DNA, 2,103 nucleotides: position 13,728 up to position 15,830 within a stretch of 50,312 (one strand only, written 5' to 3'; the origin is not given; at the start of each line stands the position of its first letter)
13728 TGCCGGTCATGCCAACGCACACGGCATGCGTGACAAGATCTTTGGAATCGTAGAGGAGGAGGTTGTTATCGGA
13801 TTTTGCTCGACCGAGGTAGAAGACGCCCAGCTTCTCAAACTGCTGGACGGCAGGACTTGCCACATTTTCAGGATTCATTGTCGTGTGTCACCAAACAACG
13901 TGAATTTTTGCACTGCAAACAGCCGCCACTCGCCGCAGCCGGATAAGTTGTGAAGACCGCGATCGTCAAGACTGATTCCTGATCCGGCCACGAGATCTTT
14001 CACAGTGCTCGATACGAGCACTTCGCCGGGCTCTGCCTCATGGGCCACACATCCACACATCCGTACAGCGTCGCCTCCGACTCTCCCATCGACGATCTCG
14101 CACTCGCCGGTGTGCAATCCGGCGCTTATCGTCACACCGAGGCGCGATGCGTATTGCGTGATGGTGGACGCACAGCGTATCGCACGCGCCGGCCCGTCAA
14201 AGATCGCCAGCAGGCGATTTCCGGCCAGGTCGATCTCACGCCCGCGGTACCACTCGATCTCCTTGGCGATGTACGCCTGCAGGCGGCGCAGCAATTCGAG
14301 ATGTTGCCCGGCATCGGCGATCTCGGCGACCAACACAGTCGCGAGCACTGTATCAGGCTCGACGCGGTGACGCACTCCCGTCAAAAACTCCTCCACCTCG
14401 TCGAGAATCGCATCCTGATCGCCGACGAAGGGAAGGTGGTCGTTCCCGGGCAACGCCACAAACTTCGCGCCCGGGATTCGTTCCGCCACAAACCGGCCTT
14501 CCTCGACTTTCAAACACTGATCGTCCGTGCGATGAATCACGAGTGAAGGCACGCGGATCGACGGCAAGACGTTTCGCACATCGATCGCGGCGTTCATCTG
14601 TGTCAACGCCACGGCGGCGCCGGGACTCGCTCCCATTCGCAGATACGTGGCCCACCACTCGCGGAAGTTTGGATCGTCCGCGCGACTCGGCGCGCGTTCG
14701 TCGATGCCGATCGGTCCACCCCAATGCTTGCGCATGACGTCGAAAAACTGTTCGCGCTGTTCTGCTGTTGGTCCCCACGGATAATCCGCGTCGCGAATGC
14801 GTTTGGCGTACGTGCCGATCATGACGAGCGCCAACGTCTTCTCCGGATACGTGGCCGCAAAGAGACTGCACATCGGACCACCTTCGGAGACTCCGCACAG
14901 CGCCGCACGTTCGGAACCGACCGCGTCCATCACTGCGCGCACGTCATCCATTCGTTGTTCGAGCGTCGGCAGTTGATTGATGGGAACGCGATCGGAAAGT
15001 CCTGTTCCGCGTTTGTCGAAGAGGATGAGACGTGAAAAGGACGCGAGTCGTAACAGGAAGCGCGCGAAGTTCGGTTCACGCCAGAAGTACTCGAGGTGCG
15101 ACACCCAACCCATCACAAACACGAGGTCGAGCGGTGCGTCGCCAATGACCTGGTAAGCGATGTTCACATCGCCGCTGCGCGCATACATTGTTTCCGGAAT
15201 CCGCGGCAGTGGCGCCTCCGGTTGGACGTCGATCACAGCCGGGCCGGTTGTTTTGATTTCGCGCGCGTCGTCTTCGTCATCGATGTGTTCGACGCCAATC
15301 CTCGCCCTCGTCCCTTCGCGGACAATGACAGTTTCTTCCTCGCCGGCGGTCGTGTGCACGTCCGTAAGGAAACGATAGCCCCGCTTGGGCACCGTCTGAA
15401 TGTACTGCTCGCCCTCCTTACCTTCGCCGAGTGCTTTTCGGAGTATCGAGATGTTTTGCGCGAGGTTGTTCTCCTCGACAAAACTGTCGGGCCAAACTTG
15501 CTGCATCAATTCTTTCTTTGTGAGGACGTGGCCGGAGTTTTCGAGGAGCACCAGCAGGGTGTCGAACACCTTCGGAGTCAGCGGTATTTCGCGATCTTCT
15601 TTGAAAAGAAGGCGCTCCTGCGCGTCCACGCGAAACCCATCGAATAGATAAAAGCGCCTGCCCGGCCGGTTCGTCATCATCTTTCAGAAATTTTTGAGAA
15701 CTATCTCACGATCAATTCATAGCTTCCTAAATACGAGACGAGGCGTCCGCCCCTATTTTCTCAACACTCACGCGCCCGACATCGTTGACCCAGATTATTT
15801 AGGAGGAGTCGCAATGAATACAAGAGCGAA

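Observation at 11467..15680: Translationally coupled two-gene module: wHTH / alpha-beta-hydrolase / pseudo-cyclase fusion plus 803-aa HerA/YjgR-like ATPase with coiled-coil tail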

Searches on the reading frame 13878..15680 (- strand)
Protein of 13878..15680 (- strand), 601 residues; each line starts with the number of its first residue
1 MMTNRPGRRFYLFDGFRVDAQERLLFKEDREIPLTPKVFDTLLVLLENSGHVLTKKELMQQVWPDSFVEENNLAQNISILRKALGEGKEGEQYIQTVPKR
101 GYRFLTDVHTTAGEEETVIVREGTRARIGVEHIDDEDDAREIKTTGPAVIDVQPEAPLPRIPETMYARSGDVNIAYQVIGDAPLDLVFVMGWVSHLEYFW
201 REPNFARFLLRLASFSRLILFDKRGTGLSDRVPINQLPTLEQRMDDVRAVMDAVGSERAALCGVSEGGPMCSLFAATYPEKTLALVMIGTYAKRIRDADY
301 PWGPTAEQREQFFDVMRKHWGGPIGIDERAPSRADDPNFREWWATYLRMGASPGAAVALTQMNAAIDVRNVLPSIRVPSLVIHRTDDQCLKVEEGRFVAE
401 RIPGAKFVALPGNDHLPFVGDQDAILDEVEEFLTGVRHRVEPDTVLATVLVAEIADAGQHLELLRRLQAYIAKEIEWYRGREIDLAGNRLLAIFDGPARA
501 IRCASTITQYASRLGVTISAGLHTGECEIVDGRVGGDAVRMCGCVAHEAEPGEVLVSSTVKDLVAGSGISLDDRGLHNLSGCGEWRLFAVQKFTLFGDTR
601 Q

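Call 3: search_protein_families(library=pfam, proteins=[window:13878-15680:-], max_evalue=0.1)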
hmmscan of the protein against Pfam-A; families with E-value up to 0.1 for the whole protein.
window:13878-15680:- (601 aa): 5 families
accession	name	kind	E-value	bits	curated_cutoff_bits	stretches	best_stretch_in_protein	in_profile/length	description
PF00486.34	Trans_reg_C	-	6.4e-20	71.4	26.2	1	30-104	2-77/77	Transcriptional regulatory protein, C terminal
PF00561.26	Abhydrolase_1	-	1.5e-15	58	25.8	1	186-419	3-242/245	alpha/beta hydrolase fold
PF12146.15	Hydrolase_4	-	7.2e-10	39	27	1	219-406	35-223/239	Serine aminopeptidase, S33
PF12697.13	Abhydrolase_6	-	4.7e-08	34.4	26.3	1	195-425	10-214/217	Alpha/beta hydrolase family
PF03096.20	Ndr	-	0.012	14.8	23.3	1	234-291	75-133/283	Ndr family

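Call 4: search_protein_families(library=ncbifam, proteins=[window:13878-15680:-], max_evalue=0.1)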
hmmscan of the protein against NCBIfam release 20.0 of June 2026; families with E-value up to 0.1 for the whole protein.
window:13878-15680:- (601 aa): 68 families (the best 25 are shown)
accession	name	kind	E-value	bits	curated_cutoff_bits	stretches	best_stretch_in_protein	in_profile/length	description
NF058673.1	LipAdnlyCyLipJMY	equivalog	7.4e-107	357.8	800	1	158-589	4-448/449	bifunctional lipase/adenylate cyclase LipJ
TIGR02427.1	protocat_pcaD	equivalog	5.5e-23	81.6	255.85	1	210-434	34-251/251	3-oxoadipate enol-lactonase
NF051488.1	bifunc_PcaDC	exception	4.7e-21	75.4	390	1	211-437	34-254/375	bifunctional 3-oxoadipate enol-lactonase/4-carboxymuconolactone decarboxylase PcaDC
NF007540.1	PRK10153.1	equivalog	9.3e-20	70.9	400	1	21-122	16-120/516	lysine decarboxylation/transport transcriptional activator CadC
NF009037.0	PRK12370.1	equivalog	3.1e-18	65.5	589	1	9-108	12-109/553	HilA/EilA family virulence transcriptional regulator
NF052610.1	macro_16_ester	equivalog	1.1e-17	64.3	420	2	370-431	217-278/281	alpha/beta fold macrolide esterase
NF053684.1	esterase_mleBCA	exception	1.4e-14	53.9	570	2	369-431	217-279/281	BCA family alpha/beta fold macrolide esterase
NF053693.1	esterase_mleCBF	exception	4.9e-14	52.4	564.5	2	175-289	14-126/279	CBF family alpha/beta fold macrolide esterase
NF053683.1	esterase_mleBRB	exception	1e-13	51.5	585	2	186-288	26-125/280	BRB family alpha/beta fold macrolide esterase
NF051487.1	bifunc_PcaCD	exception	1.4e-13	50.7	430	1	211-434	194-412/413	bifunctional 4-carboxymuconolactone decarboxylase/3-oxoadipate enol-lactonase PcaCD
NF033124.1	estX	equivalog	4.3e-13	49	600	2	186-299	26-134/280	macrolide esterase EstX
NF033117.2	vanR_ACDEGLN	exception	5.4e-13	49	350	1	12-103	132-224/226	VanR-ABDEGLN family response regulator transcription factor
NF041759.1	mac_hydro_EstT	equivalog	2.3e-11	43.4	450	2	370-433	214-277/278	macrolide hydrolase EstT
NF033120.0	vanR_FM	exception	8.8e-11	41.9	460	1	13-104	137-229/231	vancomycin resistance response regulator transcription factor, VanR-F/VanR-M family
TIGR01738.1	bioH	equivalog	9.1e-11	41.8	206.95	1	181-432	2-244/245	pimeloyl-ACP methyl ester esterase BioH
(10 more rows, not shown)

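Call 5: search_protein_families(library=padloc, proteins=[window:13878-15680:-], max_evalue=0.1)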
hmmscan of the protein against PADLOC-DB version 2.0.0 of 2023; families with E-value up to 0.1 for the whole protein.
window:13878-15680:- (601 aa): 1 family
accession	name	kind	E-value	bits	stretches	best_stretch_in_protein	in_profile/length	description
PDLC01094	C3a206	-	7.6e-05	19.8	1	246-292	202-248/504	TAP-like protein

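Call 6: search_solved_structures(query=window:13878-15680:-, max_evalue=0.001, show_alignments=3)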
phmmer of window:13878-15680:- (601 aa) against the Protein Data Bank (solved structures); distinct sequences matched with E-value up to 0.001: 154 (the best 60 are shown).
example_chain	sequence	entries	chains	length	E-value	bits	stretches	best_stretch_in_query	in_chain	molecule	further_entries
1ybt_A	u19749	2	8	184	5.2e-21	77.7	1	443-590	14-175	hydrolase, alpha/beta hydrolase fold family | lipJ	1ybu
11tv_D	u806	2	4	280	2.5e-13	52.3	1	179-300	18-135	alpha/beta-hydrolase macrolide esterase EstX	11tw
5ju7_A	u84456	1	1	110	4.1e-13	51.6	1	26-107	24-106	Transcriptional activator CadC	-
4rnc_A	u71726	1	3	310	1.6e-12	49.7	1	172-435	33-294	Esterase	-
4uhc_A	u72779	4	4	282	3.1e-12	48.7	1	161-436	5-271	ESTERASE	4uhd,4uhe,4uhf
4uhh_A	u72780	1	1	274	3.5e-12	48.5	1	161-436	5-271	ESTERASE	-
8v16_C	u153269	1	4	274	3.9e-12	48.4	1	159-287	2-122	Esterase 1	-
2xua_A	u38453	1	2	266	7.3e-12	47.5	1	211-434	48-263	3-OXOADIPATE ENOL-LACTONASE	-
3w04_A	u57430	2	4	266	9.8e-12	47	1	205-420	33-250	Dwarf 88 esterase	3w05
5dj5_A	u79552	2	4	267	1e-11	47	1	205-420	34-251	Probable strigolactone esterase D14 | Strigolactone esterase D14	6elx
4ih9_A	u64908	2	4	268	1e-11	47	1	205-420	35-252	Dwarf 88 esterase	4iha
9jqg_A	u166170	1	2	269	1e-11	47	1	205-420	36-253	Strigolactone esterase D14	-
6ap8_A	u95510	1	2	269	1e-11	47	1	205-420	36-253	Strigolactone esterase D14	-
9mb8_B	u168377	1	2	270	1e-11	47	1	205-420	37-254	Strigolactone esterase D14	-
3vxk_A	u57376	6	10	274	1.1e-11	46.9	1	205-420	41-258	Dwarf 88 esterase | Probable strigolactone esterase D14 | Strigolactone esterase D14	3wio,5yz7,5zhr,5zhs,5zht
7nmb_A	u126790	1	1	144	1.1e-10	43.6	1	6-113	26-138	Cholera toxin transcriptional activator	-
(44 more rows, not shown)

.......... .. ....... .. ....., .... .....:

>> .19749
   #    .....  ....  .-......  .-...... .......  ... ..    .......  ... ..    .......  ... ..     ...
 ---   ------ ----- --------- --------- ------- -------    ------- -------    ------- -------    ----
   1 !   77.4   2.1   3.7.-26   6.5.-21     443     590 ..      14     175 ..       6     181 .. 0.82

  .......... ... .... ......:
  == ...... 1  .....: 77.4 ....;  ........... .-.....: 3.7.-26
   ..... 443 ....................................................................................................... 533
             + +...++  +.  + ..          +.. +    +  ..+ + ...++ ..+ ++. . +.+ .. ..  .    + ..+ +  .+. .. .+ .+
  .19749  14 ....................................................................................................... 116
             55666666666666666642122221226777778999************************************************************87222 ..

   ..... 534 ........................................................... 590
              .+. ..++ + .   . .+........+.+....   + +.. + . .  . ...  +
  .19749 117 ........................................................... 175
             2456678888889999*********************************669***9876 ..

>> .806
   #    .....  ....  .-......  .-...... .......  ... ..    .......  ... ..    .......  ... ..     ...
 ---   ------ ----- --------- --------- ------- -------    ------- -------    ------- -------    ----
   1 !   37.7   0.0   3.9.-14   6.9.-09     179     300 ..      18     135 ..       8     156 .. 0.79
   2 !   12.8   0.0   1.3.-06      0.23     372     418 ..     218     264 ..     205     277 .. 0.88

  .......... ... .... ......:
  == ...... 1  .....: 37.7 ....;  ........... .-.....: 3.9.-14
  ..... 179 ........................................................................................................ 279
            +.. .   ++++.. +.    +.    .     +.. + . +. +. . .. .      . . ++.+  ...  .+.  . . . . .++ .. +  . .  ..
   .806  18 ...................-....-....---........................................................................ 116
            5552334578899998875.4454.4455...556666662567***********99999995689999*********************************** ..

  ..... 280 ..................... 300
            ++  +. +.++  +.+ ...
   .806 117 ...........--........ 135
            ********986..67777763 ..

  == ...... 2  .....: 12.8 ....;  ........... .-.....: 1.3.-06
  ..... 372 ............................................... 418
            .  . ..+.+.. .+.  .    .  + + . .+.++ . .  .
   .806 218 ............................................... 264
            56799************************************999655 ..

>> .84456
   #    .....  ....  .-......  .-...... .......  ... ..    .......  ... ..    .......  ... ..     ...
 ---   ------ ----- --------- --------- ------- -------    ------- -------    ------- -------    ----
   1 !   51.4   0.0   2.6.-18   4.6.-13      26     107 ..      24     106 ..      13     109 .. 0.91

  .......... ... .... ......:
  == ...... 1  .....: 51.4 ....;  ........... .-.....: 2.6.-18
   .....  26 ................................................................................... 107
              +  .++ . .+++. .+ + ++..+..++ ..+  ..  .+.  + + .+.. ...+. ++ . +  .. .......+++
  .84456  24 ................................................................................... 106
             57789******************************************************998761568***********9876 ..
